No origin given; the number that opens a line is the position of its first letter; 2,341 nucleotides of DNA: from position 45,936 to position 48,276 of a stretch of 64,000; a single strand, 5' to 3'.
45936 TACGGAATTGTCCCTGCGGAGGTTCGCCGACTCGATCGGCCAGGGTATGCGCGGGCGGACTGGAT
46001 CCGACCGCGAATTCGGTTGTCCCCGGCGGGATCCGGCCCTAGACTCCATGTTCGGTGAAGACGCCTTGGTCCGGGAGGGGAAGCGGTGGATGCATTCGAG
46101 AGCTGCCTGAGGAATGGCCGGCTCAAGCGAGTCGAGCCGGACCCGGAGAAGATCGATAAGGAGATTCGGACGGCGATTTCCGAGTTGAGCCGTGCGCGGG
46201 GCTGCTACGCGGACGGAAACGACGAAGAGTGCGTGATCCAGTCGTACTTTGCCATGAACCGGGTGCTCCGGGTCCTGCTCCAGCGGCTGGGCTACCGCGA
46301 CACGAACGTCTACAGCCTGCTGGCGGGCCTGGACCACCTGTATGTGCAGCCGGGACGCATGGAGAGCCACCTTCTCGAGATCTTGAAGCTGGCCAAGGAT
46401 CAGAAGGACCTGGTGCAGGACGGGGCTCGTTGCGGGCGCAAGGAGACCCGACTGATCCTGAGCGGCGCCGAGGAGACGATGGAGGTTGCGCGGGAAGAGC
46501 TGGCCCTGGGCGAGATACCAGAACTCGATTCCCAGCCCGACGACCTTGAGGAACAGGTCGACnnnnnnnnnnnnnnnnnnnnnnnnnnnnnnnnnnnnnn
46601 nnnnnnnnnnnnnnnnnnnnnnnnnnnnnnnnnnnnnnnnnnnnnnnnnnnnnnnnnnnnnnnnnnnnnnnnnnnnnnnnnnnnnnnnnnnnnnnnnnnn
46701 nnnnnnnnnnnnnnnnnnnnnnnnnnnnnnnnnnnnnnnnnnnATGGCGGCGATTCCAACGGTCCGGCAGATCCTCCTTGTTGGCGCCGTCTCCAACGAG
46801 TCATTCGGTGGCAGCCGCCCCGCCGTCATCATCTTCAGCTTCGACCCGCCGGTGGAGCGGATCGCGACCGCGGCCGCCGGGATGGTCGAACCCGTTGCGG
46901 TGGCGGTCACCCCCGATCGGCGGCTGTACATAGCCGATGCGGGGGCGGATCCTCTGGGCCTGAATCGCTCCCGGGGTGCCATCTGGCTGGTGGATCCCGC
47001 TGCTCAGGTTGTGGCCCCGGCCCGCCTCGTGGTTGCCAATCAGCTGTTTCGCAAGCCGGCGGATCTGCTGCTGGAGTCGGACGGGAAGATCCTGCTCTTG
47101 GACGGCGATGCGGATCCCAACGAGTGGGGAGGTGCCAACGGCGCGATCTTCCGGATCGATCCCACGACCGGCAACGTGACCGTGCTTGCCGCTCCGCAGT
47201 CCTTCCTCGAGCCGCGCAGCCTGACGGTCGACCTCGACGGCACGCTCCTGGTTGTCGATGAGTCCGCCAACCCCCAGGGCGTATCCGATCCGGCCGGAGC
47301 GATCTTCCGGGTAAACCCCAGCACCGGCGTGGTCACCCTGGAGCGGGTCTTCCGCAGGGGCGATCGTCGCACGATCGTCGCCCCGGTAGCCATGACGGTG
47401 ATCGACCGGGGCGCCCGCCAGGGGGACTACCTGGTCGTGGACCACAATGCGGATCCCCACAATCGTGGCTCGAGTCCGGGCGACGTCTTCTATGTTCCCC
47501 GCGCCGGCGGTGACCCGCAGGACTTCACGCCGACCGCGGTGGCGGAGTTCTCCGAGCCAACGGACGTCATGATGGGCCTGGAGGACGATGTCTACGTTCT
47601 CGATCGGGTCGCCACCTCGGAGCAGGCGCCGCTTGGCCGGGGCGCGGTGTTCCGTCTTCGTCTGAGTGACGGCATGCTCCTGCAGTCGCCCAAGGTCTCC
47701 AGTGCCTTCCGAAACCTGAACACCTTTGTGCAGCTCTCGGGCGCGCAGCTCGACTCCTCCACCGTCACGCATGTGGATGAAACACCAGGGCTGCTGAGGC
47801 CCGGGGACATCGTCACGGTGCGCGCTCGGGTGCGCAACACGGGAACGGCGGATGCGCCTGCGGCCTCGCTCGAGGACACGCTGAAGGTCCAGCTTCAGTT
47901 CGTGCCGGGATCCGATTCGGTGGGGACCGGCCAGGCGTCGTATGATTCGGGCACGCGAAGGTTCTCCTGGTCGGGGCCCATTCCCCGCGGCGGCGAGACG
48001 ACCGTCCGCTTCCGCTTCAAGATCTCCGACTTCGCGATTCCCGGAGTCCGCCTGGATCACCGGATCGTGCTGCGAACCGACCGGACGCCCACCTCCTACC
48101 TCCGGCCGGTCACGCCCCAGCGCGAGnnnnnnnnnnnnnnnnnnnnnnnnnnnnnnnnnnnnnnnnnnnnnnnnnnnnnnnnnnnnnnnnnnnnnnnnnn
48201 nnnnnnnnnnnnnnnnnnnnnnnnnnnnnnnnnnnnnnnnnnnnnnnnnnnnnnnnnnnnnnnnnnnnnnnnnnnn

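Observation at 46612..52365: About 1,900-aa T9SS cargo built from at least 13 copies of an uncharacterised roughly 110-aa repeat (hxDxDA[DN]P ... GA[IV]F[RK][IV][DN]P)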

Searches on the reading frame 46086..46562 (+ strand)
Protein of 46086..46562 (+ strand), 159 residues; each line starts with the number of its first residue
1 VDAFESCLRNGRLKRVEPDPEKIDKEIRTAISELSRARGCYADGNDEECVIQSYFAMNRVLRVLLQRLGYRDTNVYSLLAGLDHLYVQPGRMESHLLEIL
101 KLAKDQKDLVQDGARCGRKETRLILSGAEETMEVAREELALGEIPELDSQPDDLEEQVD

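Call 15: search_protein_families(library=pfam, proteins=[window:46086-46562:+], max_evalue=0.01)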
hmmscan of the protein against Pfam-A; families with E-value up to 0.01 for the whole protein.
window:46086-46562:+ (159 aa): 1 family
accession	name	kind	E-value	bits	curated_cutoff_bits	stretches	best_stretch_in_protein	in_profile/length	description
PF21989.2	RA_2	-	0.0039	17.7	27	1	42-101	10-69/94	RA like domain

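Call 49: search_protein_families(library=ncbifam, proteins=[window:46086-46562:+], max_evalue=0.00001)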
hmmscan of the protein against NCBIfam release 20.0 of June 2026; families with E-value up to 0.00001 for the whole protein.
window:46086-46562:+ (159 aa): 0 families

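Call 69: search_solved_structures(query=window:46086-46562:+, max_evalue=1)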
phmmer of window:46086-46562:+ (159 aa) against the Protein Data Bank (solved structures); distinct sequences matched with E-value up to 1: 1.
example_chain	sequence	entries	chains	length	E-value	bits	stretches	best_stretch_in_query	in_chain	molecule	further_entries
8v00_D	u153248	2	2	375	0.36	14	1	40-100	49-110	Odorant receptor OR10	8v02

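Call 70: search_protein_families(library=padloc, proteins=[window:46086-46562:+], max_evalue=0.01)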
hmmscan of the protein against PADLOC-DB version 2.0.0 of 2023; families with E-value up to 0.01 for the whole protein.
window:46086-46562:+ (159 aa): 0 families
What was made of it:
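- Tried and rejected: Upstream 159-aa ORF as a functional partner: no family, PDB or defence-system hit (calls 15, 49, 69, 70).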

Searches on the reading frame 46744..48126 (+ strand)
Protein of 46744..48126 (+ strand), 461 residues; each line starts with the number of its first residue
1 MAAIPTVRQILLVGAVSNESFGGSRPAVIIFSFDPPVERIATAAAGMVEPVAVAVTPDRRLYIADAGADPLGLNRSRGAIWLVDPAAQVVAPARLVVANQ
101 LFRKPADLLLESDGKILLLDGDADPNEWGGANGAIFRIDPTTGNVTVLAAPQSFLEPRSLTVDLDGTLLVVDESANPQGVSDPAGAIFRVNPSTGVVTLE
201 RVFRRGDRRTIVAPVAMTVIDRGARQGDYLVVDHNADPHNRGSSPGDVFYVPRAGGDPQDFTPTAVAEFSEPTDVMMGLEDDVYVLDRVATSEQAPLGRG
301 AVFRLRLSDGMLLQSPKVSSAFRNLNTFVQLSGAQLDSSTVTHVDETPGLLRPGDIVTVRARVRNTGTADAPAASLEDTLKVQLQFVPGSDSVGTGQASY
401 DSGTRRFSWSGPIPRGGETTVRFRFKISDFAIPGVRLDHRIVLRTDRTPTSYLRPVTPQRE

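Call 21: search_solved_structures(query=A1, max_evalue=1, show_alignments=2)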
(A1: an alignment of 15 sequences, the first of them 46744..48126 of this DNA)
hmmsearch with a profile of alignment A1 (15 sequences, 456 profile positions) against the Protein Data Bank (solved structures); distinct sequences matched with E-value up to 1: 18.
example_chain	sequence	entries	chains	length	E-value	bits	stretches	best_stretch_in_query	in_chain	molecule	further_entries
7qrx_A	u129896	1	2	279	2.1e-06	29.9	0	160-284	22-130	E3 ubiquitin-protein ligase TRIM71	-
9jur_A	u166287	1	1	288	2.5e-06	29.6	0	160-284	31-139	E3 ubiquitin-protein ligase TRIM71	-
8j72_A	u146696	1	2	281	4.3e-05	25.5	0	40-137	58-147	E3 ubiquitin-protein ligase TRIM71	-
7b96_A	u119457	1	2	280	0.0001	24.3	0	104-186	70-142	Isoform 2 of Tripartite motif-containing protein 2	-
7qrv_A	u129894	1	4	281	0.00011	24.2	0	151-188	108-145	Tripartite motif-containing protein 2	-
7b2r_A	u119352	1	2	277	0.00012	24.1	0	151-188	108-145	Tripartite motif-containing protein 2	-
7qrw_A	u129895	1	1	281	0.0002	23.3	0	39-71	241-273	Isoform 4 of Tripartite motif-containing protein 3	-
1rwi_B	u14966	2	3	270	0.001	21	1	24-71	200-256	Serine/threonine-protein kinase pknD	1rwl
6fpt_A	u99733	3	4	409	0.0019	20.1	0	40-173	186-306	E3 ubiquitin-protein ligase TRIM71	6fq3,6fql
4zlr_A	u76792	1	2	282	0.0062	18.4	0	262-299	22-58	Brain tumor protein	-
5ex7_A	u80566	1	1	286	0.0067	18.3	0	262-299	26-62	Brain tumor protein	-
1q7f_A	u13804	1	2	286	0.0067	18.3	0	262-297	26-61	brain tumor CG10719-PA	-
6d69_A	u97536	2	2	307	0.029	16.2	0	153-196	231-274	NHL Repeat Region of D. melanogaster Thin | Thin, isoform D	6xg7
7nyq_A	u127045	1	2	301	0.031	16.1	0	150-232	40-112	Meiotic P26, isoform C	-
9qt5_T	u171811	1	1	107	0.08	14.7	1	258-310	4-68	Large ribosomal subunit protein uL23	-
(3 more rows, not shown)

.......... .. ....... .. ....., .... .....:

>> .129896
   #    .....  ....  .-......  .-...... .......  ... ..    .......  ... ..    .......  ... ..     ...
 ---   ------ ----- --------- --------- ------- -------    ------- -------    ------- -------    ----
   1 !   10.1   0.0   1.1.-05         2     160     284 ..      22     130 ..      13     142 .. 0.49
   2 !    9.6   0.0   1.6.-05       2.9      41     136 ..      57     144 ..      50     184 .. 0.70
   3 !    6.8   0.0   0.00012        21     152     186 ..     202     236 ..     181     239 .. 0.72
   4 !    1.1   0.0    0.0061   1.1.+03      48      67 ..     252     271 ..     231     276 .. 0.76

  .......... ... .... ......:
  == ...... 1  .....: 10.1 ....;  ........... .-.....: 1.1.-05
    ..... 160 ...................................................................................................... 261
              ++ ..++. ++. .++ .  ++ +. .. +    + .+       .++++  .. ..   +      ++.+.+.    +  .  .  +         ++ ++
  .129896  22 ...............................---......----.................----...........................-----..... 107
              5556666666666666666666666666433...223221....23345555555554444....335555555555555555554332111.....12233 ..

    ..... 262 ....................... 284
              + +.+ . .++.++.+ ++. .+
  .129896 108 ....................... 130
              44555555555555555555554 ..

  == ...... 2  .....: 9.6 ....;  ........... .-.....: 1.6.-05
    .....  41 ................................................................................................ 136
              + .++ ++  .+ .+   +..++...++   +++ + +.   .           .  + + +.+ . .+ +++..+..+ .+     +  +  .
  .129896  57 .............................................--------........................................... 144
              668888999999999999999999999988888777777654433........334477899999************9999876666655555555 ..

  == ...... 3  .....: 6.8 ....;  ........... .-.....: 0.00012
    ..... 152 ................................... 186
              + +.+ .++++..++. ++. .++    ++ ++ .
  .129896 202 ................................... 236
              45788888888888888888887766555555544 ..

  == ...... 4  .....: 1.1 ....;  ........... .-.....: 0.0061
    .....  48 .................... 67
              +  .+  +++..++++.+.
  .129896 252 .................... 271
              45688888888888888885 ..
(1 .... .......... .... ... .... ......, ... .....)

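Call 26: predict_structure(alignment_id=A1)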
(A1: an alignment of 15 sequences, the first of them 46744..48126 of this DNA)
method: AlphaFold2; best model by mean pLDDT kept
length: 461 residues; sequences in the alignment: 15
mean_pLDDT: 90.2   pTM: 0.82
mean pLDDT of the five models: 90.2, 90.0, 88.7, 86.6, 86.5
residues with pLDDT >= 90: 306; 70-90: 140; 50-70: 15; < 50: 0
segments of 3 or more residues with pLDDT < 50: none
pLDDT, mean of each block of 10 residues (from residue 1): 79 85 84 88 92 89 94 85 91 93 94 93 89 95 96 95 96 93 94 97 78 95 93 91 90 91 76 93 93 86 93 90 92 85 89 94 89 90 91 94 93 92 95 91 81 88 72
secondary structure, 60 per line:
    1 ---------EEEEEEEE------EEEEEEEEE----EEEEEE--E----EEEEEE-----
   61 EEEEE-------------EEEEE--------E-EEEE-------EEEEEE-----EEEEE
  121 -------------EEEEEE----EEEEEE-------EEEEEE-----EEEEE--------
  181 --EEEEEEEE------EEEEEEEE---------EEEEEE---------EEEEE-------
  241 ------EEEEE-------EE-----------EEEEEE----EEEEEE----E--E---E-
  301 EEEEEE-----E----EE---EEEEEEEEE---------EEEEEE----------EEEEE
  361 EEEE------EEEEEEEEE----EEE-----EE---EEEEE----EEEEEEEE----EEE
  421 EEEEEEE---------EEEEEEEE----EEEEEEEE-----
elements in order: E10-17 E24-32 E37-42 E50-55 E61-65 E79-83 E94-97 E105-110 E116-120 E134-139 E144-149 E157-162 E168-172 E183-190 E197-204 E214-219 E229-233 E247-251 E272-277 E282-287 E301-306 E322-330 E340-345 E356-364 E371-379 E384-386 E397-401 E406-413 E418-427 E437-444 E449-456
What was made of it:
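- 46759..47697 (+): Propeller 1 (aa 50-362): six four-stranded blades. Motif copies lie at aa 109, 164, 216 and 277, and the blades at aa ~54-90 and 312-352 are degenerate. AF2 model with pLDDT 90.2 and pTM 0.82, with its DSSP strand list (call 26).
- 47044..47190 (+): Example of one complete blade (aa 145-193): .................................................. It contains strand A, strand B ending in the invariant Asp, the A-D-P + 8-residue loop, G-A-I-F-R (strand C), DPTTG, and strand D. DSSP strands are model residues 105-110, 116-120, 134-139 and 144-149 (call 26).
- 47698..48126 (+): Ig-like spacer 1 (aa 363-505), DUF11/CLIPPER-CARDB type. The AF2 model shows a beta-sandwich (call 26).
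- On NHL repeat (PF01436), six-bladed propeller clan: AF2 model of aa 45-505 with pLDDT 90.2 and a DSSP list of 23-24 strands (call 26).
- Structure: the AF2 model of aa 45-505 has pLDDT 90.2, six four-stranded blades plus an Ig sandwich, and B-C loops of 10-13 residues with block pLDDT of 85-95 (call 26). The loops are ordered in the model (call 26). The AF2 model gives a standard six-bladed propeller (call 26).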

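Call 30: fold_search(model_id=the predicted structure, library=pdb)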
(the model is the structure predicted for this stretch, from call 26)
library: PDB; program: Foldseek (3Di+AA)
matches with E <= 10: 1813; with E <= 0.001: 169
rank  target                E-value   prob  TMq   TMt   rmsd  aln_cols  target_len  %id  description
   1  7usm_A                2.8e-10  1.00  0.34  0.21  24.6       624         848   10  Integrin alphaM/beta2 ectodomain (released 2022-08-17)
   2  7usl_A                2.8e-10  1.00  0.34  0.21  25.6       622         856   10  Integrin alphaM/beta2 ectodomain in complex with adenylate cyclase toxin RTX751 and M1F5 Fab (released 2022-08-17)
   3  8xen_A                3.1e-10  1.00  0.36  0.20  35.4       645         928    9  Cryo-EM structure of integrin ITGAV/ITGB3 complex, conformation 4 (released 2024-12-18)
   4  4g1e_A                4.2e-10  1.00  0.32  0.17  27.9       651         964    9  Crystal structure of integrin alpha V beta 3 with coil-coiled tag. (released 2012-12-12)
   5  3fcs_C                4.8e-10  1.00  0.35  0.20  25.2       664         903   10  Structure of complete ectodomain of integrin aIIBb3 (released 2009-01-20)
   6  3fcs_A                6.8e-10  1.00  0.36  0.20  25.3       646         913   10  Structure of complete ectodomain of integrin aIIBb3 (released 2009-01-20)
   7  7nxd_A                1.1e-09  1.00  0.36  0.21  27.2       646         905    9  Cryo-EM structure of human integrin alpha5beta1 in the half-bent conformation (released 2021-08-25)
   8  9iuj_A                1.3e-09  1.00  0.36  0.24  32.7       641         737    9  Integrin alpha-v beta-3 in complex with rhodostomin (released 2025-07-30)
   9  4mmz_A                3.5e-09  1.00  0.37  0.21  27.1       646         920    9  Integrin AlphaVBeta3 ectodomain bound to an antagonistic tenth domain of Fibronectin (released 2014-03-26)
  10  9t5z_A                3.8e-09  1.00  0.39  0.33  19.0       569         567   10  Cryo-EM structure of alphaM/beta2:MEM148-Fab headpiece complex (without alphaM I-domain) (released 2026-03-25)
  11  6avu_A                6.2e-09  1.00  0.37  0.21  31.6       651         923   10  Human alpha-V beta-3 Integrin (open conformation) in complex with the therapeutic antibody LM609 (released 2017-11-01)
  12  3k6s_C                6.8e-09  1.00  0.39  0.23  17.7       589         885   11  Structure of integrin alphaXbeta2 ectodomain (released 2010-01-12)
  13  4o02_A                6.8e-09  1.00  0.35  0.20  27.1       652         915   10  AlphaVBeta3 integrin in complex with monoclonal antibody FAB fragment. (released 2014-04-02)
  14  3k71_A                8.3e-09  1.00  0.37  0.21  23.8       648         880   11  Structure of integrin alphaX beta2 ectodomain (released 2010-01-12)
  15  6avr_A                8.7e-09  1.00  0.37  0.21  27.3       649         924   10  Human alpha-V beta-3 Integrin (intermediate conformation) in complex with the therapeutic antibody LM609 (released 2017-11-01)
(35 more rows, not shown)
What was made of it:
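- On NHL repeat (PF01436), six-bladed propeller clan: Foldseek match to a six-bladed lactonase, TM 0.63 (call 30).
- The best single-domain Foldseek hit is a six-bladed lactonase propeller, with TM 0.63 normalised to the target over 299 columns (call 30). The best single-domain Foldseek hit is the RPA3624 lactonase (call 30).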
